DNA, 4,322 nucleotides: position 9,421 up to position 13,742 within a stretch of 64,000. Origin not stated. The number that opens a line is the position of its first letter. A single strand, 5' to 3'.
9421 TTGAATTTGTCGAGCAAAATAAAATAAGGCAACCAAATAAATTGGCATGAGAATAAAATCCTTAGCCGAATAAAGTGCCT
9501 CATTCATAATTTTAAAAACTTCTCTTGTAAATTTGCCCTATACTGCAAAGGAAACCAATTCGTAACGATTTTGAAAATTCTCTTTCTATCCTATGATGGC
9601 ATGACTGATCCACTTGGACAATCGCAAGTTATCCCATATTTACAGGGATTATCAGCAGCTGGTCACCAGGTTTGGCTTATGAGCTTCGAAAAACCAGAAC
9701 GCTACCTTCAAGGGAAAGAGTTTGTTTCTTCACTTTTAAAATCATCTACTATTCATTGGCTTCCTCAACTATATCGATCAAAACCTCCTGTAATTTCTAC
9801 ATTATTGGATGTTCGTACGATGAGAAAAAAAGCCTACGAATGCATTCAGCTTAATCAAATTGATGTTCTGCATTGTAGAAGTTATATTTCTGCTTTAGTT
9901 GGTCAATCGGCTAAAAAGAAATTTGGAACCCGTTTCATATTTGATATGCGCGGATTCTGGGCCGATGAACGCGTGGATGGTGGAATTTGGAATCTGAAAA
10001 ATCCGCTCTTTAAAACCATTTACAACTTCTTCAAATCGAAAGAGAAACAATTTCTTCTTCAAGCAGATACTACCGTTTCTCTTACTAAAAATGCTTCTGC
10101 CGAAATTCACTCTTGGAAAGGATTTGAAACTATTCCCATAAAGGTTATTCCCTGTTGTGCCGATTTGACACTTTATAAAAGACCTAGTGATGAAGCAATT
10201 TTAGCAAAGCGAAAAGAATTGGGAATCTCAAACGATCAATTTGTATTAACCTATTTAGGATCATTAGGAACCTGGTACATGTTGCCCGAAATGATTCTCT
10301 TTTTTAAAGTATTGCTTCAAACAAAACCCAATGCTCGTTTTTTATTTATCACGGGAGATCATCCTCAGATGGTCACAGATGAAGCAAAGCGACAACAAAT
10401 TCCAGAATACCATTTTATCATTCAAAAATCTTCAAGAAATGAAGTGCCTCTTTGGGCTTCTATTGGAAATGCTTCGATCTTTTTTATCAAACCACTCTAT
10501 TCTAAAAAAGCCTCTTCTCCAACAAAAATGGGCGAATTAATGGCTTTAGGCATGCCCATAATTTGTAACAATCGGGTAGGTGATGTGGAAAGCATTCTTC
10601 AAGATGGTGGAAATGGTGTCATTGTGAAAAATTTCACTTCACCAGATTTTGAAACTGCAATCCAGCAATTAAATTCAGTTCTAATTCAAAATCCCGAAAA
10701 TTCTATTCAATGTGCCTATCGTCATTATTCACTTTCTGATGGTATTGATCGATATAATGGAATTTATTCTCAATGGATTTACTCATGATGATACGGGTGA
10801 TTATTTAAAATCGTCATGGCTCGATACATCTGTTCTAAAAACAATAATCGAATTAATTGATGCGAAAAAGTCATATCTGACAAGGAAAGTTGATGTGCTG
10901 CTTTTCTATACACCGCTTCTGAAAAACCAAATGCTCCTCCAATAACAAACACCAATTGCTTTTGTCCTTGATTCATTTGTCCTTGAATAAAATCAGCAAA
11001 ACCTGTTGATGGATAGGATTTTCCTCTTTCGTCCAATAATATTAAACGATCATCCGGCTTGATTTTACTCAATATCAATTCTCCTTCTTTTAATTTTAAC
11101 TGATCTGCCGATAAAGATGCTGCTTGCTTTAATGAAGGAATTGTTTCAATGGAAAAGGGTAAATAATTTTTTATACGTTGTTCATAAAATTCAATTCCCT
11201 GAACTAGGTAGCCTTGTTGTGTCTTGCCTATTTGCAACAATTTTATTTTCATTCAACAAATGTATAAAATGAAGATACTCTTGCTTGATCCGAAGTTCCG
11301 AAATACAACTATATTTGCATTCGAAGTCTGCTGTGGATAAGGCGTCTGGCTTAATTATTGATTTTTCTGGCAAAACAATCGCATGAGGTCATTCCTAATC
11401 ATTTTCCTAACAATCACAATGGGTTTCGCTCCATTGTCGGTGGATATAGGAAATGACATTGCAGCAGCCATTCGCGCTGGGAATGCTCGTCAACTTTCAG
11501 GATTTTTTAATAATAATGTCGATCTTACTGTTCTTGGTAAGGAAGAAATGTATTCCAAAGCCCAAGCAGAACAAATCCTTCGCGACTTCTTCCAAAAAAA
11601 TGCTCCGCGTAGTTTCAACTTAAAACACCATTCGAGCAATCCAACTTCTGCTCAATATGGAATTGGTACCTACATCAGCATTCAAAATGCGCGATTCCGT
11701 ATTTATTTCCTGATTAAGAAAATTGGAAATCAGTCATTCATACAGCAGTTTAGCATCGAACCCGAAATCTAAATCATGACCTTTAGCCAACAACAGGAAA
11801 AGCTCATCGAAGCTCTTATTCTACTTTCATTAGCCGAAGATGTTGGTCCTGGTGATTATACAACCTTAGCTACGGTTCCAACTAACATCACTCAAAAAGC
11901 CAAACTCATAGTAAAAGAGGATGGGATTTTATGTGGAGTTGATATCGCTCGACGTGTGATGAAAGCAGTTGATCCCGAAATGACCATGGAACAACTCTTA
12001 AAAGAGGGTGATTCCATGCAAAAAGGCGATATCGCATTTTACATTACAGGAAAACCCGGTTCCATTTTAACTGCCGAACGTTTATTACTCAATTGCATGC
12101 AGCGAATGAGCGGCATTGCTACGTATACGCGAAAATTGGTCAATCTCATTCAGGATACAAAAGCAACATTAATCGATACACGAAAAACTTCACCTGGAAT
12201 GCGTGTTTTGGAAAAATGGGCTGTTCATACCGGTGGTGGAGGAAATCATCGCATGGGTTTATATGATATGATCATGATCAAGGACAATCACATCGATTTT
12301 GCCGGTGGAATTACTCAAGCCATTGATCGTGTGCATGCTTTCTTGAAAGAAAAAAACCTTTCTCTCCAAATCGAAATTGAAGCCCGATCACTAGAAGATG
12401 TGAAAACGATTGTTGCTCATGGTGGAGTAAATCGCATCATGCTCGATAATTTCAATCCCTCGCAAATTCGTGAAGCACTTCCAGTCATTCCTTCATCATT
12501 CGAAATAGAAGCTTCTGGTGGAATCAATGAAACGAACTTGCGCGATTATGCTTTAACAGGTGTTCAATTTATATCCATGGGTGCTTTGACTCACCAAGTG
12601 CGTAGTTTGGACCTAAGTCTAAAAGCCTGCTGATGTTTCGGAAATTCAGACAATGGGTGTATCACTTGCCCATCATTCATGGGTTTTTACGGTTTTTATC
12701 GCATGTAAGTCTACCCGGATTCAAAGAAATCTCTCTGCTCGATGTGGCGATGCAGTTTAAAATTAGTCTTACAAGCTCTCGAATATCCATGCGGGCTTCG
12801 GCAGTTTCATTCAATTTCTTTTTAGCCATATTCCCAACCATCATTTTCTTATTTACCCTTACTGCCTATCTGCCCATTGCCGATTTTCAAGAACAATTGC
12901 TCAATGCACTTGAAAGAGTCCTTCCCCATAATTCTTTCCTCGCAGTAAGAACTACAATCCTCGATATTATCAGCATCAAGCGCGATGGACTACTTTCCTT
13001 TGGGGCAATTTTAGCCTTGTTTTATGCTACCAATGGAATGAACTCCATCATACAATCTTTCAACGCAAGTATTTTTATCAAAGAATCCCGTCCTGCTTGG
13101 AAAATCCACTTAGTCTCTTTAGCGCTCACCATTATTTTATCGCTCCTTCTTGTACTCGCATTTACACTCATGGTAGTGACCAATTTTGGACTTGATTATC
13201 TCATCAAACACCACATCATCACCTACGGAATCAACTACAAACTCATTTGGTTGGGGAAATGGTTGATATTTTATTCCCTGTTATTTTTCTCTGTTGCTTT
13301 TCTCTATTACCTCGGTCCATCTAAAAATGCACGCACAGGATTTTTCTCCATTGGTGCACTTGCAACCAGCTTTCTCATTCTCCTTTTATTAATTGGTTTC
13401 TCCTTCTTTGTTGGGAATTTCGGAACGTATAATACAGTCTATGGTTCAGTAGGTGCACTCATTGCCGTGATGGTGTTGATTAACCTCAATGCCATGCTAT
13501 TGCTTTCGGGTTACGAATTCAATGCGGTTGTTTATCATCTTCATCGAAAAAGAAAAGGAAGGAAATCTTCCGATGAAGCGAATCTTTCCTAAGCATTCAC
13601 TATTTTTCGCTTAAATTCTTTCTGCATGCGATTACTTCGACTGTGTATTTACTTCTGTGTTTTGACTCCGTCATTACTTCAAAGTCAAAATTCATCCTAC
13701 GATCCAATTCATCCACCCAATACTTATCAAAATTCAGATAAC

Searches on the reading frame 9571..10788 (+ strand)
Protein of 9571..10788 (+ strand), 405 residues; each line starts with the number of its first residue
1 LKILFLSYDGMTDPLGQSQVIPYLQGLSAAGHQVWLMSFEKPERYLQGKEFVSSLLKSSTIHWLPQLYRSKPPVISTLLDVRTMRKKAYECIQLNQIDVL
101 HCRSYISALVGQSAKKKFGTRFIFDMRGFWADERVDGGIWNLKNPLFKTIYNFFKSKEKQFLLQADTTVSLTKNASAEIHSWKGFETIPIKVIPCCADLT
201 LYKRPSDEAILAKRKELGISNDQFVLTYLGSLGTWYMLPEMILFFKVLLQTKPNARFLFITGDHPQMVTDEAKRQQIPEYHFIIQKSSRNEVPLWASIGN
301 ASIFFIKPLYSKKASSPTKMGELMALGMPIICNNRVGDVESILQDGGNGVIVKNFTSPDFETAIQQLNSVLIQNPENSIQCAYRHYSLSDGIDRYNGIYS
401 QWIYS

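Call 79: search_protein_families(library=pfam, proteins=[window:9571-10788:+], max_evalue=0.00001)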
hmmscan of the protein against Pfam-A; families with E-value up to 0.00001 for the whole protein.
window:9571-10788:+ (405 aa): 4 families
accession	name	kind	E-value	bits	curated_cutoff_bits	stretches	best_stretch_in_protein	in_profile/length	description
PF00534.26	Glycos_transf_1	-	2.3e-13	50.5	26.4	1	213-367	5-155/172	Glycosyl transferases group 1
PF13439.12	Glyco_transf_4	-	1.6e-12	48.3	28.5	1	24-200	12-169/170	Glycosyltransferase Family 4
PF13692.12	Glyco_trans_1_4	-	3.6e-07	31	27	1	244-367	23-139/142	Glycosyl transferases group 1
PF13579.12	Glyco_trans_4_4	-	4.3e-07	30.8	29.7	1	25-195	12-157/158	Glycosyl transferase 4-like domain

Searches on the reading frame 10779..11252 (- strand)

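Call 79: search_protein_families(library=pfam, proteins=[window:10779-11252:-], max_evalue=0.00001)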
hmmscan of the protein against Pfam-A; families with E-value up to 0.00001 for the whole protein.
window:10779-11252:- (157 aa): 1 family
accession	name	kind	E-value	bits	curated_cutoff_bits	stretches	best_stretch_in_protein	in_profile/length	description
PF02590.22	SPOUT_MTase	-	2.3e-53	180.8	27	1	1-155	1-154/154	Predicted SPOUT methyltransferase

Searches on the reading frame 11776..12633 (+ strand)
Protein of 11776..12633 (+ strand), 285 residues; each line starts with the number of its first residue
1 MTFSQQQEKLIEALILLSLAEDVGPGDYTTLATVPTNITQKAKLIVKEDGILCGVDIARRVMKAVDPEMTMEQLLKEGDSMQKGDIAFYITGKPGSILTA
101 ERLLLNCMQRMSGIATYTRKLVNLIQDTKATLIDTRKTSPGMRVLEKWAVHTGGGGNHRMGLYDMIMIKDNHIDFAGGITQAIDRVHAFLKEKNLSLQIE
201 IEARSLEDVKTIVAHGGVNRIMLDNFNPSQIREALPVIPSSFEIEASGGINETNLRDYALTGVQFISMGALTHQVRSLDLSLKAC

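Call 70: list_cluster_members(proteins=[window:11776-12633:+, window:12633-13592:+, window:19200-20237:-, window:21164-23836:+, window:28440-29732:-, window:39998-43843:+, window:46228-47223:+, window:47243-48487:+, window:56672-57718:+, window:4730-6571:+])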
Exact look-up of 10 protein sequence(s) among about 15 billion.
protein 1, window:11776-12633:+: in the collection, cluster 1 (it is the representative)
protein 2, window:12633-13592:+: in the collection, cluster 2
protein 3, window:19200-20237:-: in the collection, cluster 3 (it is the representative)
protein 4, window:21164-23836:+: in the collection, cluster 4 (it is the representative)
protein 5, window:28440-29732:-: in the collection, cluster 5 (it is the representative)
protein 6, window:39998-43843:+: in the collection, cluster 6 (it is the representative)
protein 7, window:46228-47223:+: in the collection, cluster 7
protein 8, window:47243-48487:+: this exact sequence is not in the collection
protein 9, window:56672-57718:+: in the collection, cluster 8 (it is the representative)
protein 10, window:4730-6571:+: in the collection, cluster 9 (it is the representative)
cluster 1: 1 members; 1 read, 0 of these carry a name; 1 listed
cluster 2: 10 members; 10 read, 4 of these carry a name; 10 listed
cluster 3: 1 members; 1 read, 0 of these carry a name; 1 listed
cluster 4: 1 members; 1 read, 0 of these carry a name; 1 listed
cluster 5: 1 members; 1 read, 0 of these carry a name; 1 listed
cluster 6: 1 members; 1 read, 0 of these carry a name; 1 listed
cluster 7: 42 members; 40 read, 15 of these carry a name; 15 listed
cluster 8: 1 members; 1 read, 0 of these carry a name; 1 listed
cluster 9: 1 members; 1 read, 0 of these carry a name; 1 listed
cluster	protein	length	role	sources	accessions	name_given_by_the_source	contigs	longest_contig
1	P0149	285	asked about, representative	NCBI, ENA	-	-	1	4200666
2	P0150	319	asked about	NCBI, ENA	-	-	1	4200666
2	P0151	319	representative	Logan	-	-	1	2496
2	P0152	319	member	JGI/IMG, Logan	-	membrane protein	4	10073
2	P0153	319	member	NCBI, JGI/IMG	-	membrane protein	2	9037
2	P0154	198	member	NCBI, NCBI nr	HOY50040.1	MAG TPA: YihY/virulence factor BrkB family protein, partial [Flavobacteriales bacterium] | YihY/virulence factor BrkB family protein [Flavobacteriales bacterium]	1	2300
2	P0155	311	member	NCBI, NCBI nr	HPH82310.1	MAG TPA: YihY/virulence factor BrkB family protein [Flavobacteriales bacterium] | YihY/virulence factor BrkB family protein [Flavobacteriales bacterium]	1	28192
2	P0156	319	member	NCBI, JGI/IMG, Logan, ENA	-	-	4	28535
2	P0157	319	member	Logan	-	-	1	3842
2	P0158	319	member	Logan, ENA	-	-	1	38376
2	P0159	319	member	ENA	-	-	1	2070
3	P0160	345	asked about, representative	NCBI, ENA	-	-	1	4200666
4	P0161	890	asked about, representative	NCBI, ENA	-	-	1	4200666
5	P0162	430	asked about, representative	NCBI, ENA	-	-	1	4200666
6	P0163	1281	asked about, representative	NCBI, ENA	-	-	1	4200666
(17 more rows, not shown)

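Call 79: search_protein_families(library=pfam, proteins=[window:11776-12633:+], max_evalue=0.00001)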
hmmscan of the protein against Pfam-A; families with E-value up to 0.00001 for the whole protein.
window:11776-12633:+ (285 aa): 2 families
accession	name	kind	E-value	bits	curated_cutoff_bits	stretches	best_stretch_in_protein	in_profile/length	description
PF01729.25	QRPTase_C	-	8.3e-56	188.8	23.1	1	114-283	1-169/169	Quinolinate phosphoribosyl transferase, C-terminal domain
PF02749.22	QRPTase_N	-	3.2e-19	69.4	27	1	27-112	1-82/82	Quinolinate phosphoribosyl transferase, N-terminal domain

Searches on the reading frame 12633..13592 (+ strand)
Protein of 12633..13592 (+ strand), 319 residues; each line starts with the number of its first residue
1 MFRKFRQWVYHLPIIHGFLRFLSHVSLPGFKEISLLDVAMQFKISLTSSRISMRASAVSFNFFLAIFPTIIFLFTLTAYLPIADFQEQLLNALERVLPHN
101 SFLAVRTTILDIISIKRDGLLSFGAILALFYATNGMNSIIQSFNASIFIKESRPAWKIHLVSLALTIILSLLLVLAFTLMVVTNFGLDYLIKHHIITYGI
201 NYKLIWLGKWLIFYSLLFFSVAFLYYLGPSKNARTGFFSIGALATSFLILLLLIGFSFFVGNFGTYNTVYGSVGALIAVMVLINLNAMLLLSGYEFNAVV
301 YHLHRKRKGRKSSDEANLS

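Call 79: search_protein_families(library=pfam, proteins=[window:12633-13592:+], max_evalue=0.00001)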
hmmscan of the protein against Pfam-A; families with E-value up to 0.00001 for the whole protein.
window:12633-13592:+ (319 aa): 1 family
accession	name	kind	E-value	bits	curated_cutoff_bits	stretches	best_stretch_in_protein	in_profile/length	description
PF03631.20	Virul_fac_BrkB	-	4.7e-51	174.4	33.7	1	50-301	4-256/259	Virulence factor BrkB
